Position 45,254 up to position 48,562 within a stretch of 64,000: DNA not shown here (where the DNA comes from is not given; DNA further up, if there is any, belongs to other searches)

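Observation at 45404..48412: Orphan 1002-aa protein with a C-terminal LOG/SLOG-like Rossmann domain and a ~750-aa uncharacterised N-terminal region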

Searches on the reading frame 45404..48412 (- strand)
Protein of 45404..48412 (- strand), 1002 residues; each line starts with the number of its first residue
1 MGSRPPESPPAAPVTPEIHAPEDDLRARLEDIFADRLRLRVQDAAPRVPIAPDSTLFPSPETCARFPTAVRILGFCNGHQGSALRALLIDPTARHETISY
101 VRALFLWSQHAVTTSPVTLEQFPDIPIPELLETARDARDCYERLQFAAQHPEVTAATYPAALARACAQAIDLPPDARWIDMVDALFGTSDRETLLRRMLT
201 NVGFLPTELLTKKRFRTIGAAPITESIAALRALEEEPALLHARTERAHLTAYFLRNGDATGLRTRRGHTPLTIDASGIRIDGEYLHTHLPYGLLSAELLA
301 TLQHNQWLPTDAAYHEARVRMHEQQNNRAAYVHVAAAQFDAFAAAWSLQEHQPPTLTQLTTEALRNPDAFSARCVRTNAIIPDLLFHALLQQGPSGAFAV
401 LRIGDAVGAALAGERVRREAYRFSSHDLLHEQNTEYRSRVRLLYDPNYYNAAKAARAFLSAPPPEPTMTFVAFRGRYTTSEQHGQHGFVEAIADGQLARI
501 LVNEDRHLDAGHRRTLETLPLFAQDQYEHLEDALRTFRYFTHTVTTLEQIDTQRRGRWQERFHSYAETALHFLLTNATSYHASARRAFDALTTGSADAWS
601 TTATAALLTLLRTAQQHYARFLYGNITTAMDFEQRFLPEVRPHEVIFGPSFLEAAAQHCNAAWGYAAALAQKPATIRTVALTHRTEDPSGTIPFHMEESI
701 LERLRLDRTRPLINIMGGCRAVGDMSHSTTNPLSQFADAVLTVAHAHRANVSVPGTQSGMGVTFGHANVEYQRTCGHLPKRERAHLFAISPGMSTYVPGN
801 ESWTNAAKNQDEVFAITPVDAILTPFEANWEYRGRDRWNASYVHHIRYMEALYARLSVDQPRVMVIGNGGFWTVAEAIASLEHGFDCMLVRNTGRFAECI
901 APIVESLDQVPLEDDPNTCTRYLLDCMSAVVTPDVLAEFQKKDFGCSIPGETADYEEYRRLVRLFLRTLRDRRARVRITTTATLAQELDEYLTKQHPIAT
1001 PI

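Call 3: search_protein_families(library=pfam, proteins=[window:45404-48412:-], max_evalue=10)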
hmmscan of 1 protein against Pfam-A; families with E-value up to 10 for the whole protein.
window:45404-48412:- (1002 aa): 1 family
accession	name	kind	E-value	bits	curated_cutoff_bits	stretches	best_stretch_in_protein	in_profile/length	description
PF18171.6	LSDAT_prok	-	6.8e-05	22.7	25.4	1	848-902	111-165/195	SLOG in TRPM, prokaryote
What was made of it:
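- On LSDAT subfamily (PF18171/PF18139): The full-length protein scores 22.7 bits, just below (call 3).
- Closest known: LSDAT family of the SLOG superfamily. Different: The full-length protein falls just below the Pfam cut-off, 22.7 against 25.4 bits (call 3).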

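Call 4: search_protein_families(library=ncbifam, proteins=[window:45404-48412:-], max_evalue=10)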
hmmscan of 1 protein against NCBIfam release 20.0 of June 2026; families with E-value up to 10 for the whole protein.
window:45404-48412:- (1002 aa): 0 families

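Call 5: search_protein_families(library=padloc, proteins=[window:45404-48412:-], max_evalue=10)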
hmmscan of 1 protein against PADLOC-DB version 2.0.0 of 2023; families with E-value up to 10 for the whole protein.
window:45404-48412:- (1002 aa): 0 families

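Call 6: search_solved_structures(query=window:45404-48412:-, max_evalue=10)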
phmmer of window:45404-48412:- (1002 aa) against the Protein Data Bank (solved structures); distinct sequences matched with E-value up to 10: 0.

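Call 7: find_homologous_proteins(query=window:45404-48412:-, max_evalue=0.001)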
Query window:45404-48412:- (1002 aa): 1 proteins with E <= 0.001 among 8000 candidates.
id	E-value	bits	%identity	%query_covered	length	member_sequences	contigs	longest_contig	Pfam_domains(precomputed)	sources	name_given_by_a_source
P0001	0.0e+0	2292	100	100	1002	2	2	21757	-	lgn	-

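Call 12: find_encoding_contigs(protein=P0001, flank=10000, max_places=6)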
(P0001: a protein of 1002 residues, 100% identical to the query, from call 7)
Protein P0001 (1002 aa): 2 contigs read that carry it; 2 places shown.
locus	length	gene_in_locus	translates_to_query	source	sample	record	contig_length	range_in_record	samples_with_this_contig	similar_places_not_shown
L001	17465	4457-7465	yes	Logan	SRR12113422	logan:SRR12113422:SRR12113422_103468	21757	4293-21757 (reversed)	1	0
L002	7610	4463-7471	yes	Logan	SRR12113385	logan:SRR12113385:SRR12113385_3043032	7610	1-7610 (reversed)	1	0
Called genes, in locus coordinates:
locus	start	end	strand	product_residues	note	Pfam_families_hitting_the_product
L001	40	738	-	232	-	-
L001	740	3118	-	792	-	PF00912:Transgly, PF00905:Transpeptidase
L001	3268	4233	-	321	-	-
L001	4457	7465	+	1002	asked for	-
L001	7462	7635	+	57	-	-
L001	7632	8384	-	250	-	-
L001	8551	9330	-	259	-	PF18884:TSP3_bac (faint), PF03734:YkuD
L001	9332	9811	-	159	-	PF00293:NUDIX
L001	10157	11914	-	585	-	PF14520:HHH_5 (faint), PF14716:HHH_8, PF14791:DNA_pol_B_thumb, PF02811:PHP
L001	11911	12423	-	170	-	PF13489:Methyltransf_23 (weak), PF13649:Methyltransf_25 (faint)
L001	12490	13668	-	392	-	-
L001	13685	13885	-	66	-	-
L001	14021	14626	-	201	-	PF01551:Peptidase_M23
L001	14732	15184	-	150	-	-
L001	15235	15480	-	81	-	PF04024:PspC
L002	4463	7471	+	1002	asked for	-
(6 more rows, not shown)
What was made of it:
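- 45404..48412 (-): Complete gene for the 1002-aa protein ('T'), including its stop codon. It is soluble, 112 kDa, pI 6.3, with no transmembrane segment. The identical protein occurs on two Logan metagenome contigs (calls 7, 12).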

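Call 16: search_protein_families(library=phrogs, proteins=[window:45404-48412:-], max_evalue=1)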
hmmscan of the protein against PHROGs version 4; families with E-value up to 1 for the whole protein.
window:45404-48412:- (1002 aa): 0 families
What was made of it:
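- Tried and rejected: NCBIfam, PADLOC, PHROGs and the PDB sequence search with the single protein found nothing (calls 4, 5, 6, 16).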

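Call 29: search_protein_representatives(protein=window:45404-48412:-)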
Query: 1002 residues. Proteins with E-value up to 0.001 (for the whole library): 96; up to 1e-10: 87; up to 1e-30: 61. The best 96 are listed.
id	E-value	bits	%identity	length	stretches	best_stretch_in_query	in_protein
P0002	3.6e-210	717.0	39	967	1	29-994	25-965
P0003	7.2e-202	689.5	39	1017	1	25-994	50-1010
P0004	1.1e-199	682.3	38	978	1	58-993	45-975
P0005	1.4e-196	672.0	38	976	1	24-994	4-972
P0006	5.8e-187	640.2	41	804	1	180-989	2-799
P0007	1.9e-185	635.1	35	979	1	65-994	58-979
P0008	6.5e-174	597.0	36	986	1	24-994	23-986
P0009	4.6e-172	590.8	33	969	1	70-993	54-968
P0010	4.5e-169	581.0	34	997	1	25-993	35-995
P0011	5.5e-164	564.1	39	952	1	67-989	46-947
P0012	1.0e-161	556.6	34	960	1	25-991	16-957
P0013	1.1e-160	553.2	37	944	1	104-990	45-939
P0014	1.1e-157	543.2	35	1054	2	239-991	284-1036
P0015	2.7e-157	542.0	35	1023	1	15-969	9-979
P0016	1.3e-156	539.7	36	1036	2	606-994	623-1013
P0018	1.7e-152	526.1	34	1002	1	28-993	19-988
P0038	3.3e-77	276.9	32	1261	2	417-997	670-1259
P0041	7.4e-74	265.8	33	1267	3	635-968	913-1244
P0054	1.2e-55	205.5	29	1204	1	427-982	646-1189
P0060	4.8e-33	130.7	24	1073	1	284-922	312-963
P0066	2.1e-24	102.2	31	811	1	691-928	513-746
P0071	1.2e-20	89.7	23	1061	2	680-945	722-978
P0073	9.4e-19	83.4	29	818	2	690-903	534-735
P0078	3.6e-16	74.9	26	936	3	645-909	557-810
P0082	1.5e-13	66.2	28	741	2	661-918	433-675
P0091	7.4e-09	50.7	27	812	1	691-906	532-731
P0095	1.3e-04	36.7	28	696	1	735-905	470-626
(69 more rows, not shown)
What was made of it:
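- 45404..48412 (-): 96 homolog clusters, many full-length (call 29).
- Checked: The exhaustive HMMER search finds 96 representatives at E<=1e-3, 61 of them at E<=1e-30, and many are full-length (call 29).
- Tried and rejected: The exhaustive HMMER search was needed (call 29).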

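Call 31: search_protein_families(library=pfam, alignment_id=A1, max_evalue=0.01)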
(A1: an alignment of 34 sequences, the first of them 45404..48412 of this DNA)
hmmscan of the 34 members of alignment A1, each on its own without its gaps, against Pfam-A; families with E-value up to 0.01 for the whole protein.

A. member 1, window:45404-48412:- (1002 aa): 1 family
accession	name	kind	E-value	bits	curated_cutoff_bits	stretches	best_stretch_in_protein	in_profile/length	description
PF18171.6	LSDAT_prok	-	6.8e-05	22.7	25.4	0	848-902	111-165/195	SLOG in TRPM, prokaryote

B. families by the number of members that match (of 34 scanned): 3 families
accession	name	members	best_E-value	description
PF18171.6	LSDAT_prok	31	3.3e-11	SLOG in TRPM, prokaryote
PF18139.7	LSDAT_euk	3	0.00051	SLOG in TRPM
PF20612.3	SHOCT_2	1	0.0023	SHOCT domain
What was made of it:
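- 46337..48355 (-): Residues 20-692: the N-terminal module. It is mostly alpha-helical, with a three-stranded beta-meander (271-289), a three-stranded sheet (470-503), a long four-helix bundle (~524-636) and two further strands (639-647, 674-682). No known family or fold matches it. No Pfam hit in 34 members (call 31).
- On LSDAT subfamily (PF18171/PF18139): 31 of 34 relatives match at E<0.01, best 3.3e-11, and 3 also match LSDAT_euk (call 31).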

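Call 32: search_solved_structures(query=A1, max_evalue=10, show_alignments=3)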
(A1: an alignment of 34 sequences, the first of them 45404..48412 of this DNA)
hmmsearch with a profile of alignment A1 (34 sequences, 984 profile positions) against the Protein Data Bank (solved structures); distinct sequences matched with E-value up to 10: 26.
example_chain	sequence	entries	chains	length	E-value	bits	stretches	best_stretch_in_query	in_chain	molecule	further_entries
7aov_A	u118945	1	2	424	1.1e-05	27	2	847-890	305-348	Transient receptor potential cation channel subfamily M member 2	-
6d73_B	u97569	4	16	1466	0.0002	22.8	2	847-890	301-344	Transient receptor potential cation channel, subfamily M | Transient receptor potential cation channel subfamily M member 2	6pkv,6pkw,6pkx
8bdc_A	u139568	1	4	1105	0.0031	18.9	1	853-926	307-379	Transient receptor potential cation channel subfamily M member 8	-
9zcu_A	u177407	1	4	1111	0.0031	18.9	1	853-926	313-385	Transient receptor potential cation channel subfamily M member 8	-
9p8y_A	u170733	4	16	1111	0.0031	18.9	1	853-926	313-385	Transient receptor potential cation channel subfamily M member 8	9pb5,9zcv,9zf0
6drj_A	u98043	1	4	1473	0.007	17.7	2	847-890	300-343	Transient receptor potential cation channel, subfamily M, member 2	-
6drk_A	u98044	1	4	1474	0.0072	17.7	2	847-890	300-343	Transient receptor potential cation channel, subfamily M, member 2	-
6mix_A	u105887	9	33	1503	0.013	16.9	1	847-904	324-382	Transient receptor potential cation channel subfamily M member 2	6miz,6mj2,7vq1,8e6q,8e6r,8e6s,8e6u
8e6t_A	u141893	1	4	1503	0.013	16.9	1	847-904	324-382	Transient receptor potential cation channel subfamily M member 2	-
6puo_A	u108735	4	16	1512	0.013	16.9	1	847-904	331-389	Transient receptor potential cation channel subfamily M member 2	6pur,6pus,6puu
6bpq_A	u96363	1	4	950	0.014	16.8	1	853-925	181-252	Transient receptor potential cation channel subfamily M member 8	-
6o6a_A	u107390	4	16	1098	0.017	16.5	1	853-925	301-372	Transient receptor potential cation channel subfamily M member 8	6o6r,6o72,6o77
9p7s_A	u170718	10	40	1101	0.017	16.5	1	853-925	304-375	Transient receptor potential cation channel subfamily M member 8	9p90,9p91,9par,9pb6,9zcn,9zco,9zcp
9zcr_A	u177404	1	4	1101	0.017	16.5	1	853-925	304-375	Transient receptor potential cation channel subfamily M member 8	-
9b6i_A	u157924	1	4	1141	0.018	16.4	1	853-925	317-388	Transient receptor potential cation channel subfamily M member 8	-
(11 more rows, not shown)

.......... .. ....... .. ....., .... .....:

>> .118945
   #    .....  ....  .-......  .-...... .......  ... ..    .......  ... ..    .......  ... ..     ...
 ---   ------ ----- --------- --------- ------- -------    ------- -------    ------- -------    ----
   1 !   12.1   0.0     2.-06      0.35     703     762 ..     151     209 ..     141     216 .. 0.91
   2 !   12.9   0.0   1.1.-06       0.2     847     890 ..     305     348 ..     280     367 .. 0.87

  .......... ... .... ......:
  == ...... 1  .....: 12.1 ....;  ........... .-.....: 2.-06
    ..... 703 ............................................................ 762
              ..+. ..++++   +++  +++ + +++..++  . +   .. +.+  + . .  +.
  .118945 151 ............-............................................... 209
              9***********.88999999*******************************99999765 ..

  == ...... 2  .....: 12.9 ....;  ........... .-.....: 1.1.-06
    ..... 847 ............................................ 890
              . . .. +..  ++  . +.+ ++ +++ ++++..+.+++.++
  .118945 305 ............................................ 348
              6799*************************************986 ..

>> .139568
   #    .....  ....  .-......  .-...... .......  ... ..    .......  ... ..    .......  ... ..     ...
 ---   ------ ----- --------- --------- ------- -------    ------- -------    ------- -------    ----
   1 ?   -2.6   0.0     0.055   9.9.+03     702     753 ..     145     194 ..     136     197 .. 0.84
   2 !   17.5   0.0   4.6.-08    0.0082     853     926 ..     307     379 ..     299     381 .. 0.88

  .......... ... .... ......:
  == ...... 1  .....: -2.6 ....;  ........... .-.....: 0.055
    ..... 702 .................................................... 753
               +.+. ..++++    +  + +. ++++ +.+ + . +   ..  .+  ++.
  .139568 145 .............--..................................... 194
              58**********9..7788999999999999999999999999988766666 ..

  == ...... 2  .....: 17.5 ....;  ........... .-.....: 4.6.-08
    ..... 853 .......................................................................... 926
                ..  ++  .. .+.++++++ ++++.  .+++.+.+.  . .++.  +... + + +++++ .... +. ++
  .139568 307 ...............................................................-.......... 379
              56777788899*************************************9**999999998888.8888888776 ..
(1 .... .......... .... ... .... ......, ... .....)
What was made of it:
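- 45698..46333 (-): Residues 694-905: the SLOG (SMF/DprA-LOG) Rossmannoid domain, LSDAT subfamily. The family profile hits TRPM2 MHR1/2 (7aov) at E 1.1e-5 (call 32).
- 46253..46270 (-): Residues 715-720 (IMGGCR): the glycine loop after the first strand. G717 is conserved in 33 of 34 sequences and G718 in 34 of 34. It aligns with LISVTGG of TRPM2 (call 32).
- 46130..46153 (-): Residues 754-761 (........): the counterpart of the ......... motif of LOG and of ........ in TRPM2. Alignment to TRPM2 in call 32.
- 45719..45736 (-): Residues 893-898 (TGRFAE): the LSDAT-type G-R motif. R895 aligns with the GSGR arginine of TRPM2, which is R334 in zebrafish TRPM2, a residue of the N-terminal ADP-ribose pocket. 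Column-by-column alignment with 7aov/6drj (call 32).
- On SLOG superfamily: They align with the TRPM2 loops (call 32).
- On LSDAT subfamily (PF18171/PF18139): TGRFAE aligns with GSGRLAD (call 32).
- Closest known: LSDAT family of the SLOG superfamily. Same: The G-R motif (TGRFAE against GSGRLAD) is shared with TRPM (call 32).
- Closest known: MHR1/2 domain of TRPM channels. Different: The bacterial family keeps a Glu (E876) where TRPM2 has Thr (call 32).
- The family profile hits TRPM2 and TRPM8 (call 32).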

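Call 33: find_homologous_proteins(query=A1, max_evalue=0.00001)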
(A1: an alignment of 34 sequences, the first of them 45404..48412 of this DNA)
Query A1 (34 sequences) (1002 aa, profile of the alignment): 1 proteins with E <= 0.00001 among 8000 candidates.
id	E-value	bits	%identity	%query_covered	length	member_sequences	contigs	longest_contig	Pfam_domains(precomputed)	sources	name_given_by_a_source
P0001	0.0e+0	1156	100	100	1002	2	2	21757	-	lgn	-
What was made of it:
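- Checked: The word-indexed search finds only the protein itself (calls 7, 33).
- Tried and rejected: The word-indexed homolog search, with the single protein and with the 34-sequence alignment, returned only the query (calls 7, 33).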

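Call 34: find_related_loci(query=A1, collection=genome_contigs, flank=10000)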
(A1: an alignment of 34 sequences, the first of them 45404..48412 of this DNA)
Query A1 (1002 aa) in genome_contigs; peptide patterns used: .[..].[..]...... (x = any residue, [..] = any of these).
23 stretches matched a pattern; 16 encode a relative of the query (tblastn E <= 1e-3); 16 distinct loci.
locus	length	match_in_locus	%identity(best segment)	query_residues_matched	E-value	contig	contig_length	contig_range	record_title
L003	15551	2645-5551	35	6-992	0e+0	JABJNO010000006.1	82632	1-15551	MAG: Candidatus Parcubacteria bacterium isolate SI075_bin20 k141_673003, whole genome shotgun sequence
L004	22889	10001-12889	37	31-995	0e+0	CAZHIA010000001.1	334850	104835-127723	MAG TPA_asm: uncultured Candidatus Saccharibacteria bacterium isolate SRP257259_co1_13 genome assembly, contig: NODE_15_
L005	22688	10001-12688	34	59-994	4e-167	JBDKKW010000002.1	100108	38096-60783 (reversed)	MAG: Candidatus Parcubacteria bacterium isolate hopbrook_2019_sw_WHONDRS-S19S_0012_A_bin.19 scaffold_0000005, whole geno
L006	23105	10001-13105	32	7-993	5e-164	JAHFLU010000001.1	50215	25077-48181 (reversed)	MAG: bacterium isolate nzgw440 NODE_390_length_50216_cov_5.895219, whole genome shotgun sequence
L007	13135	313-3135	36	53-992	2e-162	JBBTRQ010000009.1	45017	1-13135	MAG: Patescibacteria group bacterium isolate H52-bin078_1 H52_bin078_1_000000000009, whole genome shotgun sequence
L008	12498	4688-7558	32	29-1001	1e-160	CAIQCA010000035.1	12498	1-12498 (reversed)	uncultured bacterium isolate AM_bin-1725 genome assembly, contig: bin-1725:035/167, whole genome shotgun sequence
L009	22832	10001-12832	38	29-994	0e+0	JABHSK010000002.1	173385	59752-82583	MAG: Candidatus Parcubacteria bacterium isolate SI039_bin36 k141_2263554, whole genome shotgun sequence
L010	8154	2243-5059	31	19-992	6e-143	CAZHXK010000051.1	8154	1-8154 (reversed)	MAG TPA_asm: uncultured Gammaproteobacteria bacterium isolate binchicken_co46_948 genome assembly, contig: NODE_17594_le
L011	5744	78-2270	35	271-994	1e-142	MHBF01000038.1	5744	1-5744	MAG: Lentisphaerae bacterium GWF2_44_16 gwf2_scaffold_16689, whole genome shotgun sequence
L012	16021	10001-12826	33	26-992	7e-168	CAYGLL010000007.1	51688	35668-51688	MAG TPA_asm: uncultured Candidatus Saccharibacteria bacterium isolate ERP113451_co5_314 genome assembly, contig: NODE_17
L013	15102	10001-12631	36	70-947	8e-168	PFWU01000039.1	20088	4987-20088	MAG: Candidatus Uhrbacteria bacterium CG_4_9_14_3_um_filter_50_9 CG_4_9_14_3_um_filter_150_scaffold_2235_c, whole genome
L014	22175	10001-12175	44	29-994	1e-101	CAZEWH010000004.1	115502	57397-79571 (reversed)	MAG TPA_asm: uncultured Gammaproteobacteria bacterium isolate SRP077602_co5_241 genome assembly, contig: NODE_491_length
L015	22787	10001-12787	34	70-993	1e-160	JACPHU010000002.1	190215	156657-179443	MAG: Candidatus Uhrbacteria bacterium isolate NC_groundwater_422_Ag_B-0.1um_45_124 GD18-4_B1_scaffold_25494, whole genom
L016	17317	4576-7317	36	59-990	2e-161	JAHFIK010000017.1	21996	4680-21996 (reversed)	MAG: Candidatus Uhrbacteria bacterium isolate nzgw360 NODE_887_length_21997_cov_8.346681, whole genome shotgun sequence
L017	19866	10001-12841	32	48-993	3e-148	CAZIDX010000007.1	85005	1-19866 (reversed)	MAG TPA_asm: uncultured Gammaproteobacteria bacterium isolate SRP167671_co2_164 genome assembly, contig: NODE_314_length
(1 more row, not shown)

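Call 38: search_protein_families(library=pfam, proteins=[L006:13225-15048:-], max_evalue=0.1)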
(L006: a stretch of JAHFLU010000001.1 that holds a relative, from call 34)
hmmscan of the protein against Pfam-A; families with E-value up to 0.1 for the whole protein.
L006:13225-15048:- (607 aa): 3 families
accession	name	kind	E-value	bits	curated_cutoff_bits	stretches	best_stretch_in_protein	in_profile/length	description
PF18765.7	Polbeta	-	7.8e-05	23.2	26.9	1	415-460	15-60/93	Polymerase beta, Nucleotidyltransferase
PF01909.29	NTP_transf_2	-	0.0015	19.3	21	1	416-444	17-45/93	Nucleotidyltransferase domain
PF22600.2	MTPAP-like_central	-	0.018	15.6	27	1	412-454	41-80/139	Poly(A) RNA polymerase, mitochondrial-like, central palm domain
